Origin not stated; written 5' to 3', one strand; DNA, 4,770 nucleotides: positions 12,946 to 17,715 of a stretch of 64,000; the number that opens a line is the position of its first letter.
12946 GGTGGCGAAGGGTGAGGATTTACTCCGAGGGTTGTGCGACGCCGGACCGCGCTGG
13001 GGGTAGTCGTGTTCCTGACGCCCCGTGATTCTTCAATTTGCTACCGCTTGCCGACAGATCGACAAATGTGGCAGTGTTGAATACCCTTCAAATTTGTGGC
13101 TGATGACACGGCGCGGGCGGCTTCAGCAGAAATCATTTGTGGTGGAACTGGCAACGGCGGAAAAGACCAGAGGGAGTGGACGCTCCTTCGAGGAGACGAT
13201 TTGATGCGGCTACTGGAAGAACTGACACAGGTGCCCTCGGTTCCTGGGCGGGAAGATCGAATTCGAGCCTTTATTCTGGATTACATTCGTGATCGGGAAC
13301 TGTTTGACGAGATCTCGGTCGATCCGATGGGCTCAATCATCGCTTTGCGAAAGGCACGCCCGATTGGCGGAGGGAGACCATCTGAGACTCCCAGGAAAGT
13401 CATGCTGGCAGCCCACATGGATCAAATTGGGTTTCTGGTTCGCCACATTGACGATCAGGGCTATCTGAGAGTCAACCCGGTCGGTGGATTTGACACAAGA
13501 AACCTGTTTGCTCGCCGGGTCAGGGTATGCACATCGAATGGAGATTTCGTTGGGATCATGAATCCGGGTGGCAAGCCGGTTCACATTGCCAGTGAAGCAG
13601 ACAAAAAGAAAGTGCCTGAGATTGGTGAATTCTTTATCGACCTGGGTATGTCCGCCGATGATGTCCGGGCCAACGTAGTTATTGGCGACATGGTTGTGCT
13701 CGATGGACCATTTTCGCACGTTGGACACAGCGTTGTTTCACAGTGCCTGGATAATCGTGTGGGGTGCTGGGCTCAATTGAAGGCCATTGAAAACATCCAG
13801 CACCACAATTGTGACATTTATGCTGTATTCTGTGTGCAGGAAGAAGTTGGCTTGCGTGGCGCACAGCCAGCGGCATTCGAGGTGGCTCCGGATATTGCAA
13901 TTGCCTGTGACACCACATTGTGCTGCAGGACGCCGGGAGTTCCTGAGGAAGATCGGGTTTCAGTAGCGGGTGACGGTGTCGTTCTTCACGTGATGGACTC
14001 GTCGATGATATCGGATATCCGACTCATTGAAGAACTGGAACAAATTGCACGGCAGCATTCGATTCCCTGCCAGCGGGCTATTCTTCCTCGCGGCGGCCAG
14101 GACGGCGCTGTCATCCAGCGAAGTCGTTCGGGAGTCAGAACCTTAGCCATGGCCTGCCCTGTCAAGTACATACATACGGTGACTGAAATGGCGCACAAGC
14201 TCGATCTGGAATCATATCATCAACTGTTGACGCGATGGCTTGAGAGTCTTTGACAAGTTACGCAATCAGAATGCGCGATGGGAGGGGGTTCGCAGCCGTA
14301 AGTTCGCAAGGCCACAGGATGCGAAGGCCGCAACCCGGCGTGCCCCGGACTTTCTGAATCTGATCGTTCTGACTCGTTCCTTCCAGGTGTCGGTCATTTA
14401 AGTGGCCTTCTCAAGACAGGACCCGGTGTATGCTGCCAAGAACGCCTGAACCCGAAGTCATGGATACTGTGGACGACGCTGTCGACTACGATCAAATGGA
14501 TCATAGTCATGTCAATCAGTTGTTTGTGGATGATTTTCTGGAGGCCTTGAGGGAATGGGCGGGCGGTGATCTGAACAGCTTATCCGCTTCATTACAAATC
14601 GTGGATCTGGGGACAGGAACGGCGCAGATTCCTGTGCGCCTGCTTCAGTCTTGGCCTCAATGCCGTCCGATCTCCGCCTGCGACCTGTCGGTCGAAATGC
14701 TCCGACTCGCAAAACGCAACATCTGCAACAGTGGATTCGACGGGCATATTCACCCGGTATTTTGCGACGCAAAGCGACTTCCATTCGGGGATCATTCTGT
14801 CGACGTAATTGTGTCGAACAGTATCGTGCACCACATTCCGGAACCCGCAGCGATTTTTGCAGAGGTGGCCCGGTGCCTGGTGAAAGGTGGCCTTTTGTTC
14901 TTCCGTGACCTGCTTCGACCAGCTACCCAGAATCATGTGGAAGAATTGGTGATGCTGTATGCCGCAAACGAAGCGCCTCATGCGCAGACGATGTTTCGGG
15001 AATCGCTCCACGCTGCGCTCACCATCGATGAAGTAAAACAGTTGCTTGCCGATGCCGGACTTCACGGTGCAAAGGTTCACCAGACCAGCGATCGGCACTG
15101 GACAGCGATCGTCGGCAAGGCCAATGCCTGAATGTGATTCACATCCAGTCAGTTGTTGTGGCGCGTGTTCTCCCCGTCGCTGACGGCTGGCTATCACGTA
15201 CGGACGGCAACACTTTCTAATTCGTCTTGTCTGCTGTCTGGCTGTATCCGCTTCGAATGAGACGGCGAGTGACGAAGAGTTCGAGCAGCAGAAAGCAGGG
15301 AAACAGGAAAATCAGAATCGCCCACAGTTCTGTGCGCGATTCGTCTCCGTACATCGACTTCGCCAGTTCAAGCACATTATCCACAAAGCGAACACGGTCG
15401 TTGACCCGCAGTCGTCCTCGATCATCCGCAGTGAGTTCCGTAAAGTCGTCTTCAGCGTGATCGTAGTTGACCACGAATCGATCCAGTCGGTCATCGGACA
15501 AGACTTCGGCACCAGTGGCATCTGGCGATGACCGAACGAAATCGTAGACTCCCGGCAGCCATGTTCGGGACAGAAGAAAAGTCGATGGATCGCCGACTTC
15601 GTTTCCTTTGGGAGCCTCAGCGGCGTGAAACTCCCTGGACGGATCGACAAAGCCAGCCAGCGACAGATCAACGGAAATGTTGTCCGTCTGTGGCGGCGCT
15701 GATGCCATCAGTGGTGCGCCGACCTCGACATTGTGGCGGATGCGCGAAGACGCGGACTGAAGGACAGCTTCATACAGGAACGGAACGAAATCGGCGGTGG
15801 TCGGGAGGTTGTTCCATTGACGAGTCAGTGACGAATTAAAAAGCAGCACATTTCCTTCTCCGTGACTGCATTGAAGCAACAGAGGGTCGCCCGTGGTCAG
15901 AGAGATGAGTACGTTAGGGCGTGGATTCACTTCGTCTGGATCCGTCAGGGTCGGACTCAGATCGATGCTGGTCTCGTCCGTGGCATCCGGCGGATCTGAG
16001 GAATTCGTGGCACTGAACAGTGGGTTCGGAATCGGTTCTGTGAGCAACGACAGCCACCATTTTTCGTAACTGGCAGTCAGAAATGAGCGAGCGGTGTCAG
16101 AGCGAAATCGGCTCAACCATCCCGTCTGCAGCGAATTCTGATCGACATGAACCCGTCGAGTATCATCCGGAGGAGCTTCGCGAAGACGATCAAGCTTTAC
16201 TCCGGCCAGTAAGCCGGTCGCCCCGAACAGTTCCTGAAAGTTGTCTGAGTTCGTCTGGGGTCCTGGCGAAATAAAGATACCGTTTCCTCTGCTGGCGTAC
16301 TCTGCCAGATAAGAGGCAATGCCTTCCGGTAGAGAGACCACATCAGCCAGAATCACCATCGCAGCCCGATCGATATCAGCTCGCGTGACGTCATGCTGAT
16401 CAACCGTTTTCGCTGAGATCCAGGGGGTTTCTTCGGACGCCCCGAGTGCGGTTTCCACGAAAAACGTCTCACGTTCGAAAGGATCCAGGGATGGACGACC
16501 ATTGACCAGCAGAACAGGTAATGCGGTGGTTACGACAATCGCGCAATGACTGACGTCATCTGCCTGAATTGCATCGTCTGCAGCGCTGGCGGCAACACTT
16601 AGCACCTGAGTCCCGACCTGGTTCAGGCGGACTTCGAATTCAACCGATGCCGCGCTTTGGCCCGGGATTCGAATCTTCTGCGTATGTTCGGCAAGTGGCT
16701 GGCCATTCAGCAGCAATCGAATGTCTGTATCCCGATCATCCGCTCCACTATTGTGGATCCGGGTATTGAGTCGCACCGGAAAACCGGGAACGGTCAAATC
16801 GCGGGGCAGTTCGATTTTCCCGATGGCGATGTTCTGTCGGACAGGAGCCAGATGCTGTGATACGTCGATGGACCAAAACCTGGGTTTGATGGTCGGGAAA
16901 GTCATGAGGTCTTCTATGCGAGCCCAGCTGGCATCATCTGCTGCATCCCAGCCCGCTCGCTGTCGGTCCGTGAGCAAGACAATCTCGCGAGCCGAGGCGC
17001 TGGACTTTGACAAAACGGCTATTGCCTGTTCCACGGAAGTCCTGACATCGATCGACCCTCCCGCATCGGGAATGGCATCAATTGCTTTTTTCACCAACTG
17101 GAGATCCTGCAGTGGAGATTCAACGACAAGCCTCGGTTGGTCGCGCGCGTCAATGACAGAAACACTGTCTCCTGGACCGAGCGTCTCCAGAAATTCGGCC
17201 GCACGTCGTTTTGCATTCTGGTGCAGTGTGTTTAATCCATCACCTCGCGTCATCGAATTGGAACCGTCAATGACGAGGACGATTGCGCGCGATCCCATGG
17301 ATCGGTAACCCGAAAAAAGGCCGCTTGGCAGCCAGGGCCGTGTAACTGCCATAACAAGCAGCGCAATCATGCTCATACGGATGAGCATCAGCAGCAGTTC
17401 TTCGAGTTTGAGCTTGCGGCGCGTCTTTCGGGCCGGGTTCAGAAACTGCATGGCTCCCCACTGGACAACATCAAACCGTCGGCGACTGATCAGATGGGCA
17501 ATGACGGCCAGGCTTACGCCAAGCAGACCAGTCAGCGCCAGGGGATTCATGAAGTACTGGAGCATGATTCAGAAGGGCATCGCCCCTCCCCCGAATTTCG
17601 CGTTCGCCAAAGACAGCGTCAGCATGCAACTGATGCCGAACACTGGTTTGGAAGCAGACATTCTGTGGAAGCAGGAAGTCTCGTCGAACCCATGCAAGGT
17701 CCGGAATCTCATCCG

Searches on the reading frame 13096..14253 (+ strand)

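Call 52: search_protein_families(library=pfam, proteins=[window:13096-14253:+], max_evalue=0.00001)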
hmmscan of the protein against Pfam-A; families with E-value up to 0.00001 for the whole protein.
window:13096-14253:+ (385 aa): 2 families
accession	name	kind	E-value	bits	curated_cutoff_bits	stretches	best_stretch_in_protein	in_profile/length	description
PF05343.19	Peptidase_M42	-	1.2e-80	271.2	23.2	1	97-377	11-292/292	M42 glutamyl aminopeptidase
PF02127.20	Peptidase_M18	-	2e-08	33.9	24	0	284-378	330-428/432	Aminopeptidase I zinc metalloprotease (M18)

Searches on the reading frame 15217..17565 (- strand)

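Call 52: search_protein_families(library=pfam, proteins=[window:15217-17565:-], max_evalue=0.00001)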
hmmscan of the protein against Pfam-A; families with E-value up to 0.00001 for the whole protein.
window:15217-17565:- (782 aa): 3 families
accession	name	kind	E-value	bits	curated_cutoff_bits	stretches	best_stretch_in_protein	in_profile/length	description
PF13519.12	VWA_2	-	8.2e-15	55.8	27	1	95-201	1-106/107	von Willebrand factor type A domain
PF07584.16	BatA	-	1.6e-13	51.3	25.9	1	4-77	3-77/77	Aerotolerance regulator N-terminal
PF00092.34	VWA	-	9.2e-06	26.4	23.8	0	95-203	2-115/174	von Willebrand factor type A domain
